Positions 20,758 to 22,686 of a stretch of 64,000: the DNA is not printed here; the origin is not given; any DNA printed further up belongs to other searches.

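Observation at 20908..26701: Polyprenol-phosphate sugar donor system (GtrB/ArnC-like GT2 plus ArnT/PMT-like GT-C) coupled to an AsnB-type amidotransferase and two methyltransferases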

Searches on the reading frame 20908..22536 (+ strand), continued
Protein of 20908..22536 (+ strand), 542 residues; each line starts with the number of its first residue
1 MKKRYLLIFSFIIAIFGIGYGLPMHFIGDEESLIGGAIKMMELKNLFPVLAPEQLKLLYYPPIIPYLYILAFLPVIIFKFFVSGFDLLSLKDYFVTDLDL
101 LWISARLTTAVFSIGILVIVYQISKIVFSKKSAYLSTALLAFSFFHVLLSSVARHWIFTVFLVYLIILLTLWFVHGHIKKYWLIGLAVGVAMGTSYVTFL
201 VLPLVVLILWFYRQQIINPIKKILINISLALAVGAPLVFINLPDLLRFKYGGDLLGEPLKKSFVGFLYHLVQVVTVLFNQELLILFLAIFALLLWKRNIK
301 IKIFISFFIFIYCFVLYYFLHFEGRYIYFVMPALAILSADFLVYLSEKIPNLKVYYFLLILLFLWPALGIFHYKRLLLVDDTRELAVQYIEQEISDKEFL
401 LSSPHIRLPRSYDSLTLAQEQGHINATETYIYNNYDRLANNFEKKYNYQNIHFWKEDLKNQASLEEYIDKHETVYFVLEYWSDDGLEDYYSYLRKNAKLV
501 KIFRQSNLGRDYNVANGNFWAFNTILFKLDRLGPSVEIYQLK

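Call 31: search_protein_families(library=pfam, proteins=[P0041, P0051, P0068, P0120, P0131, P0132, P0143, P0008, P0009], max_evalue=0.001)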
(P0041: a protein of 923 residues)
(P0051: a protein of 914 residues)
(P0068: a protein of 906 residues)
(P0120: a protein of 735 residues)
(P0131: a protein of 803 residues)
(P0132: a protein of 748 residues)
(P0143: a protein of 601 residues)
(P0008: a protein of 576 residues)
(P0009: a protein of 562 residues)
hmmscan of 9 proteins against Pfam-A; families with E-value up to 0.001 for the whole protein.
P0041 (923 aa): 4 families
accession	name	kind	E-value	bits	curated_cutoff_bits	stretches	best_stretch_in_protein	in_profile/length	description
PF13692.12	Glyco_trans_1_4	-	4.6e-20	72.8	27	1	168-310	3-142/142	Glycosyl transferases group 1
PF13524.12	Glyco_trans_1_2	-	9.3e-18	65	25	1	187-337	8-141/144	Glycosyl transferase-like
PF00534.26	Glycos_transf_1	-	1.1e-17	64.5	26.4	1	162-323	11-171/172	Glycosyl transferases group 1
PF13231.12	PMT_2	-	2.1e-08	35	26.1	1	473-619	22-155/160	Dolichyl-phosphate-mannose-protein mannosyltransferase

P0051 (914 aa): 2 families
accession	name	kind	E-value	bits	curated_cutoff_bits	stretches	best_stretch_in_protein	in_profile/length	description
PF13231.12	PMT_2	-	2.9e-10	41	26.1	1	442-582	19-155/160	Dolichyl-phosphate-mannose-protein mannosyltransferase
PF13489.12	Methyltransf_23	-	4.1e-08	33.6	27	1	114-252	23-161/164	Methyltransferase domain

P0068 (906 aa): 2 families
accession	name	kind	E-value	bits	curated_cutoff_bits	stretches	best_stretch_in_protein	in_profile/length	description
PF13489.12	Methyltransf_23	-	3.9e-11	43.4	27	1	103-250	13-162/164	Methyltransferase domain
PF08241.18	Methyltransf_11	-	4.4e-06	27.7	21.2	1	117-206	2-95/95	Methyltransferase domain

P0120 (735 aa): 1 family
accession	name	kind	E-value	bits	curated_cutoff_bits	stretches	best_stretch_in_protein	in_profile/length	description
PF12710.13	HAD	-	9.4e-06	26.6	27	1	7-135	2-138/189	haloacid dehalogenase-like hydrolase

P0131 (803 aa): 1 family
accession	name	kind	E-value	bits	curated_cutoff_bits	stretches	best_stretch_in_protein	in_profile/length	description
PF00535.33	Glycos_transf_2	-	1.4e-14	54.9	23.3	1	14-184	3-166/168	Glycosyl transferase family 2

P0132 (748 aa): 2 families
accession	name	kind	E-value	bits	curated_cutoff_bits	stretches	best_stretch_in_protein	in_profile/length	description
PF12710.13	HAD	-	7.7e-08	33.4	27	1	5-172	2-189/189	haloacid dehalogenase-like hydrolase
PF13231.12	PMT_2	-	8.4e-07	29.8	26.1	1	301-436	23-155/160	Dolichyl-phosphate-mannose-protein mannosyltransferase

P0143 (601 aa): 0 families

P0008 (576 aa): 1 family
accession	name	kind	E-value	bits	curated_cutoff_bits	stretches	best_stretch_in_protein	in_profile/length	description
PF13231.12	PMT_2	-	2.1e-08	35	26.1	1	105-245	18-154/160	Dolichyl-phosphate-mannose-protein mannosyltransferase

P0009 (562 aa): 2 families
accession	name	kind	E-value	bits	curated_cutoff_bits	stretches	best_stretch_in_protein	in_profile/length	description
PF03901.23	Glyco_transf_22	-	5.4e-07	29.6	23.8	1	279-399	247-374/414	Alg9-like mannosyltransferase family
PF13231.12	PMT_2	-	4.9e-06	27.3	26.1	1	124-253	22-154/160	Dolichyl-phosphate-mannose-protein mannosyltransferase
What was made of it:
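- The GT-C family includes fusions with a methyltransferase, a Dpm1-like GT2, a GT4 and a HAD domain (call 31).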

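Call 35: predict_structure(alignment_id=A1)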
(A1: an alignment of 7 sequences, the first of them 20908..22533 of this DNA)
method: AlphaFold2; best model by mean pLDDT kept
length: 542 residues; sequences in the alignment: 7
mean_pLDDT: 56.0   pTM: 0.50
mean pLDDT of the five models: 56.0, 49.6, 47.7, 46.0, 42.1
residues with pLDDT >= 90: 0; 70-90: 83; 50-70: 282; < 50: 177
segments of 3 or more residues with pLDDT < 50: 1-75, 83-85, 87-105, 151-154, 240-260, 372-378, 440-456, 507-532
pLDDT, mean of each block of 10 residues (from residue 1): 37 39 33 35 39 41 37 48 49 43 50 64 73 77 63 53 65 62 62 53 63 64 70 56 43 38 59 54 65 61 64 58 55 70 72 73 61 49 67 64 56 68 58 63 41 50 65 65 65 77 55 34 37 67 66
secondary structure, 60 per line:
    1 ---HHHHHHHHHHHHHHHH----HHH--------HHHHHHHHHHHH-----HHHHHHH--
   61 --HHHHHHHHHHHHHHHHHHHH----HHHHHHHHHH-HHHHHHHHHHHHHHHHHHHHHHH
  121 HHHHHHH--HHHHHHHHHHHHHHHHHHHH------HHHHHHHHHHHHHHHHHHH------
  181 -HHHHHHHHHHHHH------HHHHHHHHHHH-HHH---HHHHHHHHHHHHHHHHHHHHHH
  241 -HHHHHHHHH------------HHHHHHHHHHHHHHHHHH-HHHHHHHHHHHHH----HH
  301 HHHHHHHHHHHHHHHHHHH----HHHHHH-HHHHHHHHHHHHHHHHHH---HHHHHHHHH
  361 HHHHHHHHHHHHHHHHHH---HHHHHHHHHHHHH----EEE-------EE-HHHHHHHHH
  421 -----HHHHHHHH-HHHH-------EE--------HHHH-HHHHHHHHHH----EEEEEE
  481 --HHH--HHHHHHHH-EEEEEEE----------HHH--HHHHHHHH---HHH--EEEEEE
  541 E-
elements in order: H4-19 H35-46 H52-58 H63-82 H87-96 H98-127 H130-149 H156-174 H182-194 H201-211 H219-240 H242-250 H263-280 H282-294 H299-319 H324-329 H331-348 H352-378 H382-394 E399-401 H412-420 H426-433 H435-438 H456-459 H461-470 E475-480 H488-495 E497-503 H519-526 E535-541
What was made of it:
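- Tried and rejected: The first AlphaFold run on the GT-C, with 7 sequences, gave pLDDT 56 and was unusable (call 35).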

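Call 38: search_solved_structures(query=A2, max_evalue=10, show_alignments=2)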
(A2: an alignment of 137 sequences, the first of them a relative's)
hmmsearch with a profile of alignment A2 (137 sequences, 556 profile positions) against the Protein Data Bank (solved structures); distinct sequences matched with E-value up to 10: 8.
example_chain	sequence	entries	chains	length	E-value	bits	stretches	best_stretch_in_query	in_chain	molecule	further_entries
5ezm_A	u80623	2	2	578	0.017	17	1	114-387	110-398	4-amino-4-deoxy-L-arabinose transferase or related glycosyltransferases of PMT family | 4-amino-4-deoxy-L-arabinose (L-Ara4N) transferase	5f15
6x89_1M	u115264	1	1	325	0.46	12.2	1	171-292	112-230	NU1M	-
3kp9_A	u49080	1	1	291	1.2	10.8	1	268-384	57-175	VKORC1/thioredoxin domain protein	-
4nv6_A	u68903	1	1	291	1.3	10.7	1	270-384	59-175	VKORC1/thioredoxin domain protein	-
4nv2_A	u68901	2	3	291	1.7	10.3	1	270-384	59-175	VKORC1/thioredoxin domain protein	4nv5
2lr0_A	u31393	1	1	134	3.6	9.3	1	416-532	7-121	P-loop ntpase fold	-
2lrh_A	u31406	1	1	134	4.2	9.1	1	414-532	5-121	De novo designed protein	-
2lci_A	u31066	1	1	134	4.5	9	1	417-532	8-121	Protein OR36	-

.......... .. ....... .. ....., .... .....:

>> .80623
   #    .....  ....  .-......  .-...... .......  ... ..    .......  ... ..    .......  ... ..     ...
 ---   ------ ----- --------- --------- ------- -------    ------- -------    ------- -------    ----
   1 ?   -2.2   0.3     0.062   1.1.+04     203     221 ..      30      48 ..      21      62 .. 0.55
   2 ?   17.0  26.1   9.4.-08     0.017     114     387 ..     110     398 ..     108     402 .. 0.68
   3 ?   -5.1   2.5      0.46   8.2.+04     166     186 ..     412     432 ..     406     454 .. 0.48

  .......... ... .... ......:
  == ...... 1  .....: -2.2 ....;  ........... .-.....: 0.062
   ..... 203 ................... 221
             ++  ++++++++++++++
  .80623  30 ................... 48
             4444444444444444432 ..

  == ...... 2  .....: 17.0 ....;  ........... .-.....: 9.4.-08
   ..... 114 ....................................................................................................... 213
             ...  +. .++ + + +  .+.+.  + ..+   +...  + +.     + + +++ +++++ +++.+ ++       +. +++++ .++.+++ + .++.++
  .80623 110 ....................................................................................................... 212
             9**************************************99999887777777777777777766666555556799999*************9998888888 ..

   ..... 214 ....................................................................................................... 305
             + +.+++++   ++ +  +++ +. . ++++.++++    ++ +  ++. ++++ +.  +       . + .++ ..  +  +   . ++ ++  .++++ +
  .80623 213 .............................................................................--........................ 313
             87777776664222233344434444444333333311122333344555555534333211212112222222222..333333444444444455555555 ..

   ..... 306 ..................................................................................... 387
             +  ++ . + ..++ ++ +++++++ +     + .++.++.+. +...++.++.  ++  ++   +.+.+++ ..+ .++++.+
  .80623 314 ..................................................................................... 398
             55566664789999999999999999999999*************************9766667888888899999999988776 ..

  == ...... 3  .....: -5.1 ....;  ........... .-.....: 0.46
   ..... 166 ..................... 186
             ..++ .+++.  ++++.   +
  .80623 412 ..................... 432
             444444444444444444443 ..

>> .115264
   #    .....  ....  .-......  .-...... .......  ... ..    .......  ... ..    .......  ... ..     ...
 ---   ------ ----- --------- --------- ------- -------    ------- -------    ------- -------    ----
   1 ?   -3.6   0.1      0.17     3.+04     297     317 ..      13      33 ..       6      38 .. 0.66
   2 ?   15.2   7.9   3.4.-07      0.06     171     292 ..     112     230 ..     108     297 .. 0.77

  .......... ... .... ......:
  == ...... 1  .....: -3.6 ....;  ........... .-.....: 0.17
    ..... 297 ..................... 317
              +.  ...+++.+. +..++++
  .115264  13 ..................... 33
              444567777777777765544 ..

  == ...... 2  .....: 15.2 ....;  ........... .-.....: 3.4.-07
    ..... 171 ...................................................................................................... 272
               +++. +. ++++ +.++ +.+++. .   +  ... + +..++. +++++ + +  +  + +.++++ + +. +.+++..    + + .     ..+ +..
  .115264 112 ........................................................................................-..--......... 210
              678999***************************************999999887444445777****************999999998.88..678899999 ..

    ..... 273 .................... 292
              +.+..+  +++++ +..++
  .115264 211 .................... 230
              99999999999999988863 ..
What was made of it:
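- On ArnT/PMT families (GT83/GT39; Pfam PF13231 and PF02366): The family profile's best PDB sequence hit is ArnT 5ezm at E = 0.017 (call 38).
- The family profile's best PDB sequence hit is ArnT (E = 0.017, colinear) (call 38).
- Tried and rejected: The 137-sequence profile reached only ArnT, at E = 0.017 (call 38).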

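Call 40: find_homologous_proteins(query=A2, max_evalue=1e-20)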
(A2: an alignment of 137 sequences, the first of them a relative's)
Query A2 (137 sequences) (542 aa, profile of the alignment): 19 proteins with E <= 1e-20 among 8000 candidates.
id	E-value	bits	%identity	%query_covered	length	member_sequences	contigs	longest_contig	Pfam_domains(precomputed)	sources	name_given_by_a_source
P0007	4.1e-167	575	24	99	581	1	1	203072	PF13231.13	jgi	-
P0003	1.6e-158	547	66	99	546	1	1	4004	-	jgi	jgi:hypothetical protein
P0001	2.1e-157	543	100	100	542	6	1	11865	PF13231.13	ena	-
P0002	1.7e-155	537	66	100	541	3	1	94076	PF13231.13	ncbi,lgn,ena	ncbi:MAG: glycosyltransferase family 39 protein [Patescibacteria group bacterium]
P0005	1.5e-154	534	58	100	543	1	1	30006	-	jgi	jgi:hypothetical protein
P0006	5.1e-152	525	47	100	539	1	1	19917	PF13231.13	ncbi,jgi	-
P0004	2.1e-149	517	61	100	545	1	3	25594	PF13231.13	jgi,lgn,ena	-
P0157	9.5e-46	175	22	99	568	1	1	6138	PF09594.17,PF02366.25,PF13231.13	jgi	jgi:hypothetical protein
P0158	1.4e-45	174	22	99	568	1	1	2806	PF02366.25,PF13231.13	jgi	jgi:hypothetical protein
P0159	3.9e-45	173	22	32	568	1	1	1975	PF02366.25,PF13231.13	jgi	jgi:hypothetical protein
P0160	1.8e-44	170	25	22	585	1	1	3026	PF02366.25,PF13231.13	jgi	jgi:4-amino-4-deoxy-L-arabinose transferase-like glycosyltransferase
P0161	8.3e-44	168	31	10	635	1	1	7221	PF02366.25,PF13231.13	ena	-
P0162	1.8e-43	167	29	10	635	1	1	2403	PF02366.25,PF13231.13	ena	-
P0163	1.5e-37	148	24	33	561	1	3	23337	PF09594.17,PF02366.25,PF13231.13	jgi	jgi:hypothetical protein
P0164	6.4e-36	142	20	75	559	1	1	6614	PF09594.17,PF02366.25,PF13231.13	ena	-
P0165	4.9e-34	136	26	11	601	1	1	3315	PF02366.25,PF13231.13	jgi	jgi:hypothetical protein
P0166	5.5e-25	106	-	-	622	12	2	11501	PF02366.25,PF13231.13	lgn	-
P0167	8.3e-23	99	36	8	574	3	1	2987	PF02366.25,PF13231.13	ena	-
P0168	9.0e-23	99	20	20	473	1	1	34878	PF13231.13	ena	-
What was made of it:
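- On ArnT/PMT families (GT83/GT39; Pfam PF13231 and PF02366): The profile reaches PF02366-bearing proteins at 1e-46 to 1e-23 (call 40).
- The profile also reaches proteins that carry PF02366 and PF13231 at E = 1e-46 to 1e-23 (call 40).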

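Call 45: find_related_loci(query=A1, collection=metagenome_contigs, flank=10000)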
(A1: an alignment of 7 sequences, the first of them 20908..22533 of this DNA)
Query A1 (542 aa) in metagenome_contigs; peptide patterns used: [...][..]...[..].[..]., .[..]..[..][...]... (x = any residue, [..] = any of these).
342 stretches matched a pattern; 11 encode a relative of the query (tblastn E <= 1e-3); 11 distinct loci.
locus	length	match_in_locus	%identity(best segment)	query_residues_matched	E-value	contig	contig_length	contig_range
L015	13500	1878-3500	66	1-542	0e+0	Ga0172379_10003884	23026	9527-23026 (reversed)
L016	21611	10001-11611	64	5-542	0e+0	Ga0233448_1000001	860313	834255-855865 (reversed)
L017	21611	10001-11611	48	2-541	5e-160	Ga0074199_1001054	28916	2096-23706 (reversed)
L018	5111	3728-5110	40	11-479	6e-101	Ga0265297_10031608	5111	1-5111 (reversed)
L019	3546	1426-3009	32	15-540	1e-57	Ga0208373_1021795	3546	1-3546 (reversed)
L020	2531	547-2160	26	15-542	3e-42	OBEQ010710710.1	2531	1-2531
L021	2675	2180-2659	45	6-166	3e-38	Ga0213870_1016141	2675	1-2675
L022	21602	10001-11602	33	6-541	3e-61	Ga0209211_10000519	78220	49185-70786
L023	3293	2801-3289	36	6-167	3e-27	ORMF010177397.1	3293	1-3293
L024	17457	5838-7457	61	2-542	0e+0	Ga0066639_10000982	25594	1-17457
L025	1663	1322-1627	44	6-106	2e-24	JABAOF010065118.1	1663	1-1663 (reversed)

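Call 48: predict_structure(alignment_id=A3)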
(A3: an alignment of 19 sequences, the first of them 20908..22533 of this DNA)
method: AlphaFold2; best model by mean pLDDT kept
length: 542 residues; sequences in the alignment: 19
mean_pLDDT: 73.3   pTM: 0.80
mean pLDDT of the five models: 73.3, 71.0, 70.6, 69.8, 63.9
residues with pLDDT >= 90: 93; 70-90: 260; 50-70: 124; < 50: 65
segments of 3 or more residues with pLDDT < 50: 251-260, 422-457, 480-483, 511-520
pLDDT, mean of each block of 10 residues (from residue 1): 74 82 58 69 66 56 78 82 73 63 86 94 94 93 79 82 94 89 88 77 83 85 88 79 55 39 75 79 90 87 90 79 73 95 93 92 86 85 80 69 54 56 37 30 30 44 64 61 56 80 75 45 71 79 73
secondary structure, 60 per line:
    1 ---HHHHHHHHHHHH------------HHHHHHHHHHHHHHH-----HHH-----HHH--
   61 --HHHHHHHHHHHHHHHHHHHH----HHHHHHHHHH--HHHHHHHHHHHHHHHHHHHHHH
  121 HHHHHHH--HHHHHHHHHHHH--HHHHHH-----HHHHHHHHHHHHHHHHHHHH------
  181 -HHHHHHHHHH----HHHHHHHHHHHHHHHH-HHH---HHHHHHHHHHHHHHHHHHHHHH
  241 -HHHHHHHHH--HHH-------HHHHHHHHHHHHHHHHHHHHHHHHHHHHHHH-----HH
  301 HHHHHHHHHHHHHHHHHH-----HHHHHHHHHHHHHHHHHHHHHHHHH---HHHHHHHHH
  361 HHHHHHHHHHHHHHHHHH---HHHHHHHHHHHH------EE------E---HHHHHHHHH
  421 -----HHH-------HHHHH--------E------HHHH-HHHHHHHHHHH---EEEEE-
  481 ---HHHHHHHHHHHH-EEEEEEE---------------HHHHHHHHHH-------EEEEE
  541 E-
elements in order: H4-15 H28-42 H63-82 H87-96 H99-127 H130-141 H144-149 H155-174 H182-191 H196-211 H219-240 H242-250 H263-293 H299-318 H324-348 H352-378 H382-393 H412-420 H436-440 H456-459 H461-471 E475-479 H484-495 E497-503 H519-528 E536-541
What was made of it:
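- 20908..22536 (+): GT-C fold membrane glycosyltransferase, 542 aa, PMT_2/GT39-like. A DEE motif at residues 29-31 follows TM1 directly on the outer face. A C-terminal soluble domain starts at about residue 380. AlphaFold model pLDDT 73, pTM 0.80 (call 48).
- On GT-C fold glycosyltransferases (lipid-phosphate-sugar dependent): The AlphaFold model has pLDDT 73 and pTM 0.80 (call 48).
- Tried and rejected: It was repeated with 19 sequences, including PF02366-bearing bridge proteins (call 48).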
